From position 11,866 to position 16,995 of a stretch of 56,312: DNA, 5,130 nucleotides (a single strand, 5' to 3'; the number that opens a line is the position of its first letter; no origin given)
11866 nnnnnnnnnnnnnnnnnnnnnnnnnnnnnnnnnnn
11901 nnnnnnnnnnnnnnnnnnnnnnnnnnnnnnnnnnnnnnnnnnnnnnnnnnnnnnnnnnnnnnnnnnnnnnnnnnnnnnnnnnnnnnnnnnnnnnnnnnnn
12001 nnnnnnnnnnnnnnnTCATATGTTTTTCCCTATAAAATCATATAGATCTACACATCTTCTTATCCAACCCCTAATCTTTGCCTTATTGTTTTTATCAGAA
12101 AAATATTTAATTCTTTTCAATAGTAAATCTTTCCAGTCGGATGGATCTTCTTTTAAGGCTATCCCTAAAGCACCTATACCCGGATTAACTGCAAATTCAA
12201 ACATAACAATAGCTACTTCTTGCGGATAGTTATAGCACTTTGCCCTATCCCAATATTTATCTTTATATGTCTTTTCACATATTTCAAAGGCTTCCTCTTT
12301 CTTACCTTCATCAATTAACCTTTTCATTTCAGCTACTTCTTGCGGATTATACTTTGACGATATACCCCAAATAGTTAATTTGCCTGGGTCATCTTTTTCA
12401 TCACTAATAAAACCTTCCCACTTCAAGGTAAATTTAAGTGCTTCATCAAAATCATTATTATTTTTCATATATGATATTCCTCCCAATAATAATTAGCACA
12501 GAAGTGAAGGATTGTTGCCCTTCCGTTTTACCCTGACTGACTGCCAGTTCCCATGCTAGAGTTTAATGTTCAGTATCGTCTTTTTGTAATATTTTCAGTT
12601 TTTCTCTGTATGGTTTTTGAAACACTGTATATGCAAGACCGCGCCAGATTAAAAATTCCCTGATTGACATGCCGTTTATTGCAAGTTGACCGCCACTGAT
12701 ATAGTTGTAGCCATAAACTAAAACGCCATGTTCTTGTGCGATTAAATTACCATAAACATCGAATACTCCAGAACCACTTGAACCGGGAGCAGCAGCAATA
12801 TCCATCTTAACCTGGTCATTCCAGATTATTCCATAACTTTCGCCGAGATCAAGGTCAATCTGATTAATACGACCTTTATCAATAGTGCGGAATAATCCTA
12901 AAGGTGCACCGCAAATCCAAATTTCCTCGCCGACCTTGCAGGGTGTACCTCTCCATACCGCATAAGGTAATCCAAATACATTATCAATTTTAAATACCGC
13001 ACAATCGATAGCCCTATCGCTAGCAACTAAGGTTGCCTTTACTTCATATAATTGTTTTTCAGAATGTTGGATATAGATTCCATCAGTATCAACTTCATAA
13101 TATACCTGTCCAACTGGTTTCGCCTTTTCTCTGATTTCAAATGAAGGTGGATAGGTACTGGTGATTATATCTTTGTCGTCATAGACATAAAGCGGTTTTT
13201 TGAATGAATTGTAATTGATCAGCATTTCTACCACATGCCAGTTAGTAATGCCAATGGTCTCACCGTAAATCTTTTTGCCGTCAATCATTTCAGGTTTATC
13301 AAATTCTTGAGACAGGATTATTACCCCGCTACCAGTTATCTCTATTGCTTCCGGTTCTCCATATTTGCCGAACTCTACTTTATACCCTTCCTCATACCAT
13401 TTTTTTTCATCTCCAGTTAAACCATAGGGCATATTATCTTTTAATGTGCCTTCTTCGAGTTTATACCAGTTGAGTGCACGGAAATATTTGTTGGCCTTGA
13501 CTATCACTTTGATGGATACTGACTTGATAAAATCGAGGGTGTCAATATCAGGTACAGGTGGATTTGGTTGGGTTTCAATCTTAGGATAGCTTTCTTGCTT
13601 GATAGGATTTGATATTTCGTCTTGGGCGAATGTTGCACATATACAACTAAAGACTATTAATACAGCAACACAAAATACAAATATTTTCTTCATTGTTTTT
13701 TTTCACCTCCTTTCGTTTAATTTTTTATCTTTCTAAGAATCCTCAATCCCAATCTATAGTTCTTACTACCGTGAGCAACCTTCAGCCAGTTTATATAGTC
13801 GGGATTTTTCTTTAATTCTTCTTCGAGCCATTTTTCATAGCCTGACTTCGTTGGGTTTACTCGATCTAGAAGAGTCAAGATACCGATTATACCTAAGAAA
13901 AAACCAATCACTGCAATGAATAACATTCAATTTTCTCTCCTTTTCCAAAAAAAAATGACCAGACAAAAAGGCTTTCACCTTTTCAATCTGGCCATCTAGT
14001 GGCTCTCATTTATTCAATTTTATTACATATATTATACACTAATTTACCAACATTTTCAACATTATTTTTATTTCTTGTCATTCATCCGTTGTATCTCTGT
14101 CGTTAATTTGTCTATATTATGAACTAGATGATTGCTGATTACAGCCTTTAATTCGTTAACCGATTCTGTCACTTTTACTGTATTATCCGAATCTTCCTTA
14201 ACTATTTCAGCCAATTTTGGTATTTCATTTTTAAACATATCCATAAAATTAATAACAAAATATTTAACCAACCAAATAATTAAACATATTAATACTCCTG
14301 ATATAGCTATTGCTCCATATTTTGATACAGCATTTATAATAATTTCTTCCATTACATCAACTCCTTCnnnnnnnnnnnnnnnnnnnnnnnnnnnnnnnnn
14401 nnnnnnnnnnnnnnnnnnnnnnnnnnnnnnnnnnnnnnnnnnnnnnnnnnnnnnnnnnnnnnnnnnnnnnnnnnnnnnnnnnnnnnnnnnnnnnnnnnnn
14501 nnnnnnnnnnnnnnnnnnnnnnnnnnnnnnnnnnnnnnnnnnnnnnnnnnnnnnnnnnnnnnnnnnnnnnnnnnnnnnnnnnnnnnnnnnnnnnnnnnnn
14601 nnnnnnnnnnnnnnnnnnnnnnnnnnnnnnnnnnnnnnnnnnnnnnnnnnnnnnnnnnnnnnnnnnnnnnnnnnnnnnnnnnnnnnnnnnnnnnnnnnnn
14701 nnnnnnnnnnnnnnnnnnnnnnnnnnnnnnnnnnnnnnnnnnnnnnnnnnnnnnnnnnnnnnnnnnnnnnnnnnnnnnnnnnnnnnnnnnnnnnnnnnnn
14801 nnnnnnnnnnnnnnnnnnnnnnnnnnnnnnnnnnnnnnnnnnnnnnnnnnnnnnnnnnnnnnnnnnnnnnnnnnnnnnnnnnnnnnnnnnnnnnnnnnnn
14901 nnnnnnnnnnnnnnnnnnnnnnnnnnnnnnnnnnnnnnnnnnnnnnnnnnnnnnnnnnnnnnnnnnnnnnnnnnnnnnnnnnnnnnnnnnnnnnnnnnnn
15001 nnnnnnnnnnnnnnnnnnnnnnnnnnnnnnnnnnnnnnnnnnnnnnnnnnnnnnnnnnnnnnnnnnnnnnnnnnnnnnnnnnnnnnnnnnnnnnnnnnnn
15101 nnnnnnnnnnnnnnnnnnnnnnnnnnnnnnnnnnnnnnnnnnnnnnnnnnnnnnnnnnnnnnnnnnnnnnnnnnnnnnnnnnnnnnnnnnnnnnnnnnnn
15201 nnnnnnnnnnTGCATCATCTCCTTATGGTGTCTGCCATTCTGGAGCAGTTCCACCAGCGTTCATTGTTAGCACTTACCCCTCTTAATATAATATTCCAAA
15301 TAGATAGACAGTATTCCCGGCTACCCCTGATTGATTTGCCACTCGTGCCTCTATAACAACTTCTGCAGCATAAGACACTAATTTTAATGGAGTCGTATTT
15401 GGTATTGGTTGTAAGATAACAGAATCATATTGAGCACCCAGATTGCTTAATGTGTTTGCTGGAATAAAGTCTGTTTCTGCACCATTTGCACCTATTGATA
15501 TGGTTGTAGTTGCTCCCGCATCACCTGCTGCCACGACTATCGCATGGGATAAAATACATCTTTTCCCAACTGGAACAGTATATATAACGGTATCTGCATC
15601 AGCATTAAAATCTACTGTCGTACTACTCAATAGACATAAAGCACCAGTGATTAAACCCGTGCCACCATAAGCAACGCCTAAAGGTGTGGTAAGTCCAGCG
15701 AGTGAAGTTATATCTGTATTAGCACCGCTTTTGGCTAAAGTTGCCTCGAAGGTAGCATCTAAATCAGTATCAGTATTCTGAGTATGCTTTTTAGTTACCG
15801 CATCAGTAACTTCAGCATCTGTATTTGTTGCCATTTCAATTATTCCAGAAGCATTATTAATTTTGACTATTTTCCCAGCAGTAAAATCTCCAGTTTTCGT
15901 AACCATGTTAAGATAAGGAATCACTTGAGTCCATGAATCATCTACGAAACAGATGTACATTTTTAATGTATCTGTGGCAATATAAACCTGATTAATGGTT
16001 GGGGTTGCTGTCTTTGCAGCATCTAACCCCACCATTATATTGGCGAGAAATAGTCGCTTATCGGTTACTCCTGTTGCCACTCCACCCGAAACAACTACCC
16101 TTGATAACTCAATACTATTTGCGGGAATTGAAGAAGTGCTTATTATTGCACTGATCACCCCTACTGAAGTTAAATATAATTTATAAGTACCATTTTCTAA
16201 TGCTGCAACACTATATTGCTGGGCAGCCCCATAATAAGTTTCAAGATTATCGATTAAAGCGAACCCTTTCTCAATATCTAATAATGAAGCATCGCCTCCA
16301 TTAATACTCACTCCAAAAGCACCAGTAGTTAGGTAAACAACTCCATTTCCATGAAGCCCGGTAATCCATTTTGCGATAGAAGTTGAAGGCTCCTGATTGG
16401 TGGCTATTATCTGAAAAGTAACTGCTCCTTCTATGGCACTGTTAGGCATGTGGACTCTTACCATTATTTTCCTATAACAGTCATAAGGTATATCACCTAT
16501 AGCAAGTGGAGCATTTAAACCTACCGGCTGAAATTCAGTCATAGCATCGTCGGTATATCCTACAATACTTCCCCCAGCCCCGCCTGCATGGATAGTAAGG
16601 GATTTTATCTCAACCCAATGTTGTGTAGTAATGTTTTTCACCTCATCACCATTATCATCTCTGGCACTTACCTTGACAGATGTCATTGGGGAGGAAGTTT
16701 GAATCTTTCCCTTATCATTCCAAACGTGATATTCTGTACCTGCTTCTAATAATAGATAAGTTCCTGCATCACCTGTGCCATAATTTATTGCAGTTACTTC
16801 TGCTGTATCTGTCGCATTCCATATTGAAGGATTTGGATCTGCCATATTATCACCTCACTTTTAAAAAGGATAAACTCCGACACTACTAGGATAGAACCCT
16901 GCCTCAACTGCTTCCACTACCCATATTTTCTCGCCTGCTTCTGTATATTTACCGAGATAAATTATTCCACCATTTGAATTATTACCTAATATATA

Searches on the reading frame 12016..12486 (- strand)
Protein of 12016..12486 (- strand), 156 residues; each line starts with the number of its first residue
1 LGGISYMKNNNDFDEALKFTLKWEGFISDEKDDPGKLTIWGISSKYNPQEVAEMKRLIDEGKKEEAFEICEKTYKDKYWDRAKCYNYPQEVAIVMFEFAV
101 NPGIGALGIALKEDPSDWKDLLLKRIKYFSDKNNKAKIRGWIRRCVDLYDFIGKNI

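Call 31: search_protein_families(library=phrogs, proteins=[window:12016-12486:-], max_evalue=0.001)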
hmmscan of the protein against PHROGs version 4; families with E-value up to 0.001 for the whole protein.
window:12016-12486:- (156 aa): 2 families
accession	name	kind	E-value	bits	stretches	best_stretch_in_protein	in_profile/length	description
phrog_315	-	lysis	3.5e-16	59.9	1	7-106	329-418/677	endolysin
phrog_12853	-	unknown function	7.8e-06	27.3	1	13-106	3-93/131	-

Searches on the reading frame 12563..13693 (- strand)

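Call 31: search_protein_families(library=phrogs, proteins=[window:12563-13693:-], max_evalue=0.001)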
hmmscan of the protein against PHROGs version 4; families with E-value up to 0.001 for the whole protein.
window:12563-13693:- (376 aa): 2 families
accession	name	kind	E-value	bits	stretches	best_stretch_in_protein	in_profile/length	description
phrog_11383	-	unknown function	3.8e-08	34.1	1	217-318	220-321/462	-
phrog_9683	-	other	2.5e-05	24.9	1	216-324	87-190/233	protease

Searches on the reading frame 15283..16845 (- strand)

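Call 32: search_protein_families(library=phrogs, proteins=[window:15283-16845:-], max_evalue=0.001)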
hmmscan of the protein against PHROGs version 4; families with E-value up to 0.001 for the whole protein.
window:15283-16845:- (520 aa): 3 families
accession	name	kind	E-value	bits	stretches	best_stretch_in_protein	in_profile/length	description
phrog_11393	-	tail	4e-06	26.8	1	341-458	239-370/538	tail fiber protein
phrog_35687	-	unknown function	1e-05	25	1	364-404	269-309/653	-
phrog_11814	-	unknown function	5.4e-05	24.3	1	2-84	2-82/174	-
